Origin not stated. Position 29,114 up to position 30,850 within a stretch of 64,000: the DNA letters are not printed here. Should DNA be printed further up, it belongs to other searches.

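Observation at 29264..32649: Stand-alone NurA-like/HerA-like operon with two similarly built winged-helix partners, not linked to Mre11-Rad50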

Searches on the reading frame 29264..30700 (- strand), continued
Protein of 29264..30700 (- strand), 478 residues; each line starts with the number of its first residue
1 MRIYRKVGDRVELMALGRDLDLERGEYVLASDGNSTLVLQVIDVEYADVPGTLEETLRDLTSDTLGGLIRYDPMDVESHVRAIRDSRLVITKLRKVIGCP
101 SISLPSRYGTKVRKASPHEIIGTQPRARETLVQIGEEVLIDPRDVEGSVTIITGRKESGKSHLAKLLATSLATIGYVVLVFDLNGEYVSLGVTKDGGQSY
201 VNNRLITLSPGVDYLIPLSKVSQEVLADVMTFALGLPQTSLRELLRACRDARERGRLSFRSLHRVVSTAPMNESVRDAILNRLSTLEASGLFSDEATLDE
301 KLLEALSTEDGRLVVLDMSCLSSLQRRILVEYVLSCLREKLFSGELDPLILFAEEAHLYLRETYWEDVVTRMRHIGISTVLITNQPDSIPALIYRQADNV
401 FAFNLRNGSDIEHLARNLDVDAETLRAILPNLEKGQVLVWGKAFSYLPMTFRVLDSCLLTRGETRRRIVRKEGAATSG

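Call 66: search_protein_families(library=ncbifam, proteins=[P0259], max_evalue=0.01)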
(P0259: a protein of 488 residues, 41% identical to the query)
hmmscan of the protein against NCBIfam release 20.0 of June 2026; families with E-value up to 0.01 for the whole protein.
P0259 (488 aa): 7 families
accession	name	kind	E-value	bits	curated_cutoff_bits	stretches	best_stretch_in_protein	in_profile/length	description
NF042943.1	HerA_antiphage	equivalog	1.4e-07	30.5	800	1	322-466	395-552/566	anti-phage-associated helicase HerA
NF053655.1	CedD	equivalog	8.4e-07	28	600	1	162-204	226-268/527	DNA-translocating ATPase CedD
NF040937.1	HerA_Thermprot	equivalog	2.5e-06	26.2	800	1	147-464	131-462/487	DNA double-strand break repair helicase HerA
NF045975.1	VirB4_plasma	equivalog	0.00091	17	590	1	161-210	519-568/894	Mbov_0397 family ICE element conjugal transfer ATPase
NF040819.1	helicase_HerA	equivalog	0.003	16.2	970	0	168-201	167-201/561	DNA double-strand break repair helicase HerA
NF009043.0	PRK12377.1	subfamily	0.0034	17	389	1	161-210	105-154/248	ATP-binding protein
TIGR02746.1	TraC-F-type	equivalog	0.0054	14.7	567.05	1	161-212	434-485/800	type IV secretion system protein TraC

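Call 99: search_protein_families(library=phrogs, proteins=[window:29264-30700:-], max_evalue=0.01)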
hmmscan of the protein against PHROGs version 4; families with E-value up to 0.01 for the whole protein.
window:29264-30700:- (478 aa): 4 families
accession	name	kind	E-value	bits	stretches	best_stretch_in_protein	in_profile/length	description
phrog_2666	-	head and packaging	4.2e-13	49.8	1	347-430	421-506/555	terminase large subunit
phrog_7035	-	unknown function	3.8e-12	46.4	1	298-450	433-602/969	-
phrog_5156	-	unknown function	0.00082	18.5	1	254-391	557-704/824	-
phrog_6891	-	other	0.0082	16.8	0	146-194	41-87/310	ATPase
